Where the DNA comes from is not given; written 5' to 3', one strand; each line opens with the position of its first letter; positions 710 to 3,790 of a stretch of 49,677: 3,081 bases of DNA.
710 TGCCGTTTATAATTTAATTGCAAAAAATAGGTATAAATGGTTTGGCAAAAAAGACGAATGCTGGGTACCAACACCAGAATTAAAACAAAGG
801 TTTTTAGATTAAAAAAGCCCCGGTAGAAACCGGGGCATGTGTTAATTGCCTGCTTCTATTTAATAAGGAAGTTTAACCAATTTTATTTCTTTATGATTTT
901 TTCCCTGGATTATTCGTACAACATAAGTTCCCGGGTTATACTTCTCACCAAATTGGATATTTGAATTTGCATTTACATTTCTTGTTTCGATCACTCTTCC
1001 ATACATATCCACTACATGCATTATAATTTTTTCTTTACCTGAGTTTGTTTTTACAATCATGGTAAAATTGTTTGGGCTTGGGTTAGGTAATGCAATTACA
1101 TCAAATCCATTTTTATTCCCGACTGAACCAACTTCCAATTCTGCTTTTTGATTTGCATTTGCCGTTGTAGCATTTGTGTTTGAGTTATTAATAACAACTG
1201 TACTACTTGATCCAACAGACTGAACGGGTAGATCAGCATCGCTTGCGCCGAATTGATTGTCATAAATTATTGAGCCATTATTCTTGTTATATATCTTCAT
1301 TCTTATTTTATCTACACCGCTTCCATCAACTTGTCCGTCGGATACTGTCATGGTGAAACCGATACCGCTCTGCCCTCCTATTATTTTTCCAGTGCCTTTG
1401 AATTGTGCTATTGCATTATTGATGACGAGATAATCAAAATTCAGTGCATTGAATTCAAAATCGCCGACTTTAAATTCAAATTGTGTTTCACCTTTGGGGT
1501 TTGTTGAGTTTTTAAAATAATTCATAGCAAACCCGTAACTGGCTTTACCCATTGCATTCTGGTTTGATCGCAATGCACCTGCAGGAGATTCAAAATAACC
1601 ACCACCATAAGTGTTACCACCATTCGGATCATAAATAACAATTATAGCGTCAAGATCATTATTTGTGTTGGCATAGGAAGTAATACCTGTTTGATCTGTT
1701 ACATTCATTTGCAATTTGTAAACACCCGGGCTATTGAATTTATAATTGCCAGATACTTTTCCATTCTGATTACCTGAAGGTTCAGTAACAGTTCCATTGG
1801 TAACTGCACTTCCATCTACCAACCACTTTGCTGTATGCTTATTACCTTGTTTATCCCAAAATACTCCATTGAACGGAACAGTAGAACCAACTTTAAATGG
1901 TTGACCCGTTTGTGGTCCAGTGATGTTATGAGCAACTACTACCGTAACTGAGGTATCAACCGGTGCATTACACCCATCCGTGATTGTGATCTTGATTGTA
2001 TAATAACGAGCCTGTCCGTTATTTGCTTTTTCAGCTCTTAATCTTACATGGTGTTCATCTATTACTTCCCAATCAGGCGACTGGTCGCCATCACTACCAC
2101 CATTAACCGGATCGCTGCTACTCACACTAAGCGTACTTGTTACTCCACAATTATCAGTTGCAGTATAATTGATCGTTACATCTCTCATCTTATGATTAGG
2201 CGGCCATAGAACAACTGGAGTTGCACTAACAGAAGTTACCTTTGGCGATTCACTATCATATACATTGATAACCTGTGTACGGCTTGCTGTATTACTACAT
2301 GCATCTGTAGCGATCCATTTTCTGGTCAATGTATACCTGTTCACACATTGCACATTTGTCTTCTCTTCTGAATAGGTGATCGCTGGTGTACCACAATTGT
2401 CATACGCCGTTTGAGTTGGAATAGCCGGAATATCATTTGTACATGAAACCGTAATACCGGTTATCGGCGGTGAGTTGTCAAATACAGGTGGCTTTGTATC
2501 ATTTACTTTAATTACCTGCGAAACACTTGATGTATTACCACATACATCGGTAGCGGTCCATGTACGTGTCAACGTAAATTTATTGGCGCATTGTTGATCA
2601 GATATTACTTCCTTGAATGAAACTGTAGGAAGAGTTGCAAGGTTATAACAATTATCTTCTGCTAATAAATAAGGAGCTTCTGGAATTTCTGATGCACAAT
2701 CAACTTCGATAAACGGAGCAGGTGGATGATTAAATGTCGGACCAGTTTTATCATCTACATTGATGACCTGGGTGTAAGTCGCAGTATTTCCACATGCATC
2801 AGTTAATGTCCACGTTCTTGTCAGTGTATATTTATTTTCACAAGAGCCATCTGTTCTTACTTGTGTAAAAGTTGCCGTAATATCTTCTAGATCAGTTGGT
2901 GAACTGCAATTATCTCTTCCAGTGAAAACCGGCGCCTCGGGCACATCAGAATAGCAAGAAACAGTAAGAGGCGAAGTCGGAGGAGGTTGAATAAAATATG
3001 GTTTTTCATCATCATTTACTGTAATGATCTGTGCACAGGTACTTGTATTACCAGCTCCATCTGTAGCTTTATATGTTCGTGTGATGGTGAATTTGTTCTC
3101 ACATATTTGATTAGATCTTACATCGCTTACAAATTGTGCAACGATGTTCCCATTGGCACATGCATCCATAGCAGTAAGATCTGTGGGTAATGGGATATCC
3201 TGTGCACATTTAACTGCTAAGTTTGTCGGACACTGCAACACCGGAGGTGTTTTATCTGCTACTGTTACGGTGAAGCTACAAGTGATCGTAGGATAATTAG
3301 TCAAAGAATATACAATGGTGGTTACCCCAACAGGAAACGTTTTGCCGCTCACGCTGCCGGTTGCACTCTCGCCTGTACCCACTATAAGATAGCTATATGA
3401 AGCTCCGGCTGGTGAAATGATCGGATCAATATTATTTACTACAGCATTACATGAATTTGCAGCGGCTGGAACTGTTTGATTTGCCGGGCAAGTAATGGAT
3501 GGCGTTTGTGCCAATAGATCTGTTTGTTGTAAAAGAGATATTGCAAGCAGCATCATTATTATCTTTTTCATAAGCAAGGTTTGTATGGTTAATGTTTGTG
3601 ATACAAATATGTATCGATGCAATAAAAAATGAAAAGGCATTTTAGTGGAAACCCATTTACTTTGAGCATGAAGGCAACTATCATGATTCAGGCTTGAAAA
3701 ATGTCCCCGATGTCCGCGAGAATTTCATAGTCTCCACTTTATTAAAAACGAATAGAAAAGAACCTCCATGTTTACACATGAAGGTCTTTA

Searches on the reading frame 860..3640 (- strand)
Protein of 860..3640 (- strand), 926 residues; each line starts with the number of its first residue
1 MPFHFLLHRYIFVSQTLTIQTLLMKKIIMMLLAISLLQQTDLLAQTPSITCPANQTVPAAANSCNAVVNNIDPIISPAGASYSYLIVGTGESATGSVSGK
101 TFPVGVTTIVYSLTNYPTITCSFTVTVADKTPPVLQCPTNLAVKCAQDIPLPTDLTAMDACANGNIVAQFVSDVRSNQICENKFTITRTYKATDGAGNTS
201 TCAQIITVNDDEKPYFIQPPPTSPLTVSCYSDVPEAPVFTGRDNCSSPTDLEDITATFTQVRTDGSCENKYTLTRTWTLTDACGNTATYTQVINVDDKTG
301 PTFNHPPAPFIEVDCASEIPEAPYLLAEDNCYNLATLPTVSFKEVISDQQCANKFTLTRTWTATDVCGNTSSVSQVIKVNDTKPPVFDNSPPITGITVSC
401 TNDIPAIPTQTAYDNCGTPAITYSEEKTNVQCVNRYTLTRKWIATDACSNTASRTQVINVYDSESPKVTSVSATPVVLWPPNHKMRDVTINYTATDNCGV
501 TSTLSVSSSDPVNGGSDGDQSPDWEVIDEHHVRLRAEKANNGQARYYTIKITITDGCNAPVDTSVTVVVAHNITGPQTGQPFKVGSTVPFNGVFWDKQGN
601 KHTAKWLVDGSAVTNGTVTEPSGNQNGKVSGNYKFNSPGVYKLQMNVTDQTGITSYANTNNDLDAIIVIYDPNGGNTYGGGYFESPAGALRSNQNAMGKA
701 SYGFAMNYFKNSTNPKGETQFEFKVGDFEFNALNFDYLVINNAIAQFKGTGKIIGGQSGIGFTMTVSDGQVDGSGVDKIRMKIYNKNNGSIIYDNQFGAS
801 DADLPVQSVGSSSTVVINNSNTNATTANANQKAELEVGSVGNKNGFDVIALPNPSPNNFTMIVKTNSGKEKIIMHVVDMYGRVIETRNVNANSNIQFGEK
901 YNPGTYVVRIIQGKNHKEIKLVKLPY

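Call 73: search_protein_families(library=pfam, proteins=[window:860-3640:-], max_evalue=0.00001)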
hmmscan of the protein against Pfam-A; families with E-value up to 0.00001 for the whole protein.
window:860-3640:- (926 aa): 1 family
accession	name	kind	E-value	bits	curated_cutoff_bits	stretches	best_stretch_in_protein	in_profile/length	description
PF23237.1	HYR_4C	-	5.5e-32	110.2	27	4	220-295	4-73/73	HYR-like domain with 4 cysteines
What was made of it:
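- Closest known: HYR_4C. Same: A 926-aa and a 1080-aa HYR_4C protein lie in the same window (call 73).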
